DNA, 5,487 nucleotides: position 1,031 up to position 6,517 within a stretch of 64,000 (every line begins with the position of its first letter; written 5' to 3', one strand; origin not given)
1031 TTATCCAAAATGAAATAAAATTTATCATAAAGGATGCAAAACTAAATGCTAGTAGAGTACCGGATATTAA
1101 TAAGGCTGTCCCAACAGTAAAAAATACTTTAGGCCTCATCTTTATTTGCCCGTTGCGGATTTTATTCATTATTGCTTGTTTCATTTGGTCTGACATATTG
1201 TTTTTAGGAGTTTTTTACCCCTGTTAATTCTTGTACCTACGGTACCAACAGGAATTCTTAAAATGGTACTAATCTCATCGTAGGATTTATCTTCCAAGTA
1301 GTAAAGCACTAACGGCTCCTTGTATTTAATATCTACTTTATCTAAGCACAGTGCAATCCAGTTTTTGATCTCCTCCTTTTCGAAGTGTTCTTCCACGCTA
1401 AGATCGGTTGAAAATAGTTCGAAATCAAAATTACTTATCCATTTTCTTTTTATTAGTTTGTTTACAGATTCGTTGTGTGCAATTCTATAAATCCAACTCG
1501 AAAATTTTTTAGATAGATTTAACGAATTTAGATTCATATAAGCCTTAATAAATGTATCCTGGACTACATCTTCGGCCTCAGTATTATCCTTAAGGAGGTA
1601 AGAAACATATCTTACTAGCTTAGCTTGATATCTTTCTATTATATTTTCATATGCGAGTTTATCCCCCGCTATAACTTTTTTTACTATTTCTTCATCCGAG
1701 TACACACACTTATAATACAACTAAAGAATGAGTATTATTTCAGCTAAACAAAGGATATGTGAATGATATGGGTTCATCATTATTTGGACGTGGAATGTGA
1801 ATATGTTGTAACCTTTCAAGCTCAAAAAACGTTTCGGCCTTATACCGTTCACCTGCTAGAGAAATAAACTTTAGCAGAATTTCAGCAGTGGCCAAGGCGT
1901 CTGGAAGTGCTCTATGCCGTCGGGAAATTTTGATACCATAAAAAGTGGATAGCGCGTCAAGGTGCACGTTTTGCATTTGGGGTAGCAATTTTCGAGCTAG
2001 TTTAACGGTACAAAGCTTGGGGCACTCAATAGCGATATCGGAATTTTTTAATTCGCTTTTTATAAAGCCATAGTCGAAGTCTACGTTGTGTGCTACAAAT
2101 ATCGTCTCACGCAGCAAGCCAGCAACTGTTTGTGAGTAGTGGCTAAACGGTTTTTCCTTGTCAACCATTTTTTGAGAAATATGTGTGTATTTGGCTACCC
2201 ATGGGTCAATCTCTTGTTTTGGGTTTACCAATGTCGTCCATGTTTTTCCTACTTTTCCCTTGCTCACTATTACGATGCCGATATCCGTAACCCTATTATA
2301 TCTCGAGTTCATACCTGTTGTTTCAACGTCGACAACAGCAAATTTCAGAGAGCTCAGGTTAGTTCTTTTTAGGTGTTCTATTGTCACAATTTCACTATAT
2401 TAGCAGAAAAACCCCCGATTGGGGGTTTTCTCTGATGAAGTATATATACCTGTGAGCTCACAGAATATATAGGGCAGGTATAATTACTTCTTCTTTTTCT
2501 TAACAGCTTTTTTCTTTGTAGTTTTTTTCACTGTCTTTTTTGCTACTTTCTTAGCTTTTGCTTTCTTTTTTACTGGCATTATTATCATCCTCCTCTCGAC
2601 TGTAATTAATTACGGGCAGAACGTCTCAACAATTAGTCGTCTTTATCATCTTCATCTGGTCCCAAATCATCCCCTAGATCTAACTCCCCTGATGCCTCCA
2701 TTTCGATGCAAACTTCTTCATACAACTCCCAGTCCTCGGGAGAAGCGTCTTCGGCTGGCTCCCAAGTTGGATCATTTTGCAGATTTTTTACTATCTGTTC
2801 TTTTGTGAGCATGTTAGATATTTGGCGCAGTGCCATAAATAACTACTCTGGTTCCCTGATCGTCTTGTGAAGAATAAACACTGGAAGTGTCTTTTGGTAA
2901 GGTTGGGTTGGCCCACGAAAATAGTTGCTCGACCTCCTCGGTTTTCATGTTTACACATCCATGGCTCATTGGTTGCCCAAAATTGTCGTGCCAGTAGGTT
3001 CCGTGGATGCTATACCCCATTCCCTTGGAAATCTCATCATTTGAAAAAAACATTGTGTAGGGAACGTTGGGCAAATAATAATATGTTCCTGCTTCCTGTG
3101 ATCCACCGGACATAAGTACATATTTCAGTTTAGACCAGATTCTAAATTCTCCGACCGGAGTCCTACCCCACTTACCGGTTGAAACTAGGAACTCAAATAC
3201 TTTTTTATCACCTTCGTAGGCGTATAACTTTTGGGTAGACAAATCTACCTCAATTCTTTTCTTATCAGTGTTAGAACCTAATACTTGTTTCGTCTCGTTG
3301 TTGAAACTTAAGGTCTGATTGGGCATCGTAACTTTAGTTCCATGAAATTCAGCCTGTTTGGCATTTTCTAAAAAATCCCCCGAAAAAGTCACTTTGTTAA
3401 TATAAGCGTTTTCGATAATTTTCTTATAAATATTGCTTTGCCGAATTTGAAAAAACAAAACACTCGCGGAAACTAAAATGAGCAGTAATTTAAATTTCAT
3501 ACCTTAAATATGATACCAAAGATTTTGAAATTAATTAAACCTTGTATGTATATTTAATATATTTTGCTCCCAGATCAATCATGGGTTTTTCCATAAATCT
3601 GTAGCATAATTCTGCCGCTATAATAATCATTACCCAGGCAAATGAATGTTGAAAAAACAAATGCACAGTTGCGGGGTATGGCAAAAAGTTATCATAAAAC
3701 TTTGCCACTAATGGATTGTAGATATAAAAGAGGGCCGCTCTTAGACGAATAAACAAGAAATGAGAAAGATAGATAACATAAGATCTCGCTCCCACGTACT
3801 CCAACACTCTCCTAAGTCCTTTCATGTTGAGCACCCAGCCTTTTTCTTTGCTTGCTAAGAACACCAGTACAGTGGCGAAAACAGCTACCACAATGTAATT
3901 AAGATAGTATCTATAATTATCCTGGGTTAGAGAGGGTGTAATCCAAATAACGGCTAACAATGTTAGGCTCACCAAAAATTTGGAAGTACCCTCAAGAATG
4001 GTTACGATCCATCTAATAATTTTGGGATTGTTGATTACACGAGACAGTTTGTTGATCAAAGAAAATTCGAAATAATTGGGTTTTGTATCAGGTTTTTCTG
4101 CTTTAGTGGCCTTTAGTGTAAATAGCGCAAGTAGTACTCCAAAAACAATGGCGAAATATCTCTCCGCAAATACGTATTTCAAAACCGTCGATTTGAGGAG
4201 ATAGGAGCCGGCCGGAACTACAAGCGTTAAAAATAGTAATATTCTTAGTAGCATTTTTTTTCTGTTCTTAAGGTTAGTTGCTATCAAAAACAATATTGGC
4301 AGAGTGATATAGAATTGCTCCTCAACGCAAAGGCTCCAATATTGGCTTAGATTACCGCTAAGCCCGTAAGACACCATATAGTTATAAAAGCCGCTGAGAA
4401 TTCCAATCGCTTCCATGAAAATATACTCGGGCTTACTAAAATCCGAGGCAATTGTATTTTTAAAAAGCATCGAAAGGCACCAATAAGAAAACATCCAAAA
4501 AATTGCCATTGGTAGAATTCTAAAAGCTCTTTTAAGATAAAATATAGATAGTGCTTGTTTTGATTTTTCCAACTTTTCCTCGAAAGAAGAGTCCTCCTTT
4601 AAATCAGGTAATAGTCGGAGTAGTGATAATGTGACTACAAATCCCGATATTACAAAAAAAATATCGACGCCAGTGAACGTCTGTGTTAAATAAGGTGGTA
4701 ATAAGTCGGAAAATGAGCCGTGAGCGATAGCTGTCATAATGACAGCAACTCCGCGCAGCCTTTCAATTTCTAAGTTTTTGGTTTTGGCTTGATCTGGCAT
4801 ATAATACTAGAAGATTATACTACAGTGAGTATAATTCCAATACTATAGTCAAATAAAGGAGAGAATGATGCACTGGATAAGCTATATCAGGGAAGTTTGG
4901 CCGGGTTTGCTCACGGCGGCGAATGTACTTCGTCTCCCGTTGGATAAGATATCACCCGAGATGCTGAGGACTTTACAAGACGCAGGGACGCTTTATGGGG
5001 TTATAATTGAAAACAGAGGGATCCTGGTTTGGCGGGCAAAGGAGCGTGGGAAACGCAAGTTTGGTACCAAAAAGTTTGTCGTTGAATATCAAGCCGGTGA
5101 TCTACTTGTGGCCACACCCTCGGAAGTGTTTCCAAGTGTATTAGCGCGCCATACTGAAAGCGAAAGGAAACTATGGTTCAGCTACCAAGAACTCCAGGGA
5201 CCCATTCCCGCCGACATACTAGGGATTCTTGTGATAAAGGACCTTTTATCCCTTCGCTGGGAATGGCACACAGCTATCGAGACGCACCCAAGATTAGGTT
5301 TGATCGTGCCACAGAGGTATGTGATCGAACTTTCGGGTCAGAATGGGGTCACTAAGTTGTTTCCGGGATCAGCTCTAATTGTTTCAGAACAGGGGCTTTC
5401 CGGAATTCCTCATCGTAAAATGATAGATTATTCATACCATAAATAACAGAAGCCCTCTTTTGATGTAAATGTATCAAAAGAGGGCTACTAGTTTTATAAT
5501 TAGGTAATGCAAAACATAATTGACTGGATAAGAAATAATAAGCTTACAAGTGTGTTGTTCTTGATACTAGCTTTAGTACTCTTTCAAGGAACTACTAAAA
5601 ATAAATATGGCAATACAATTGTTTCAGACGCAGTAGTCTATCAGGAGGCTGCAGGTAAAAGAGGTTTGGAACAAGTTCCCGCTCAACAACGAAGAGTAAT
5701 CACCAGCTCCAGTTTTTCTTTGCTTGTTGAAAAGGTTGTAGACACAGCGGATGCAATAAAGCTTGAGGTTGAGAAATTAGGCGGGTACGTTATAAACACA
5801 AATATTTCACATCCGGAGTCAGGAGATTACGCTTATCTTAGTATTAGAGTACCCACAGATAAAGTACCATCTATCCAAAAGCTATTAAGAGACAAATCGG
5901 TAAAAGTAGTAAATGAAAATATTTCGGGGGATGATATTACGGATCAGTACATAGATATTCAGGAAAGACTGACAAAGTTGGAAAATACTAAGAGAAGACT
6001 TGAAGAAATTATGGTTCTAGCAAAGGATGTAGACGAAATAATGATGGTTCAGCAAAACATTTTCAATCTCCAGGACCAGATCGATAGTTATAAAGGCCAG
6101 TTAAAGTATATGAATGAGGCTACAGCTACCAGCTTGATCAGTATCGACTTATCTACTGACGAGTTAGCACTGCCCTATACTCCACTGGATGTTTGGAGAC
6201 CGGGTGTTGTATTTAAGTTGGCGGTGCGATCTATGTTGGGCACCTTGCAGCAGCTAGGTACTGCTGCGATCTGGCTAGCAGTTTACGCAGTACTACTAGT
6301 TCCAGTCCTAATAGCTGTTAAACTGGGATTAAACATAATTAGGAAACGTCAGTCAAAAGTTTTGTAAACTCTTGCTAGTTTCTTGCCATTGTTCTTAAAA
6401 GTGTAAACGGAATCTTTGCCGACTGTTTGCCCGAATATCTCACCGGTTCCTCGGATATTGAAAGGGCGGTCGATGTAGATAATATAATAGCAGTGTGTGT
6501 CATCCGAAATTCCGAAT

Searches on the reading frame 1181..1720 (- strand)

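Call 69: search_protein_families(library=pfam, proteins=[window:1181-1720:-], max_evalue=0.000001)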
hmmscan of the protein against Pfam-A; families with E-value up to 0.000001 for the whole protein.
window:1181-1720:- (179 aa): 2 families
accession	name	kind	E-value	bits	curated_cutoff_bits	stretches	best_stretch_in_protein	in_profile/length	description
PF04542.20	Sigma70_r2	-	2.9e-16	59.5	24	1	27-94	1-70/71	Sigma-70 region 2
PF08281.18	Sigma70_r4_2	-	2.4e-13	50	25.7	1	121-172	3-54/54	Sigma-70, region 4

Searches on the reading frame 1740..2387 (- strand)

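Call 69: search_protein_families(library=pfam, proteins=[window:1740-2387:-], max_evalue=0.000001)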
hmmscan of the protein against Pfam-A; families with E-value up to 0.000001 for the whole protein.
window:1740-2387:- (215 aa): 1 family
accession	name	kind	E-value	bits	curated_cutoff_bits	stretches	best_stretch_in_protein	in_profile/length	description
PF00929.31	RNase_T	-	3.2e-32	112.8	24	1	18-171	2-164/164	Exonuclease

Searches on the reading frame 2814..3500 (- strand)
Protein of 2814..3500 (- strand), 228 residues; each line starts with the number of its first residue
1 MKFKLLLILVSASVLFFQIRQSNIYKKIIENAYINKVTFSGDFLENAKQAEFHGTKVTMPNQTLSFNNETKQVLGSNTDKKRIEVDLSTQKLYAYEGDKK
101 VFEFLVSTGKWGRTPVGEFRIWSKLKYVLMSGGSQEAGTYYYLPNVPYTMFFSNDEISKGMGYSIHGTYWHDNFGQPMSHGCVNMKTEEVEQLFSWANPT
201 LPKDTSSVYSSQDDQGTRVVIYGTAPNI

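Call 69: search_protein_families(library=pfam, proteins=[window:2814-3500:-], max_evalue=0.000001)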
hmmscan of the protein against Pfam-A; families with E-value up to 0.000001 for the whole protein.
window:2814-3500:- (228 aa): 1 family
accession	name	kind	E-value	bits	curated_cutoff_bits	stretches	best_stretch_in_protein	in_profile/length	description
PF03734.19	YkuD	-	1.4e-22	81.3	23.4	1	81-221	2-146/146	L,D-transpeptidase catalytic domain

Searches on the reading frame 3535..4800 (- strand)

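Call 69: search_protein_families(library=pfam, proteins=[window:3535-4800:-], max_evalue=0.000001)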
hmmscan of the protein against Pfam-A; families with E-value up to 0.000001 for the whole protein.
window:3535-4800:- (421 aa): 1 family
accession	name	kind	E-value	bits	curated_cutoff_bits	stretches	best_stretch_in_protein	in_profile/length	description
PF01757.29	Acyl_transf_3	-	4.7e-23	82.2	31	1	10-362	2-303/326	Acyltransferase domain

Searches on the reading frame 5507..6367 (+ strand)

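Call 69: search_protein_families(library=pfam, proteins=[window:5507-6367:+], max_evalue=0.000001)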
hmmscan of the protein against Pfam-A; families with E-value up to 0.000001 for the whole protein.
window:5507-6367:+ (286 aa): 1 family
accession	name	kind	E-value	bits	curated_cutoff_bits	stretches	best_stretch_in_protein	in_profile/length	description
PF14257.11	DUF4349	-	1.1e-37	129.9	27.7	1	62-271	1-211/213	Domain of unknown function (DUF4349)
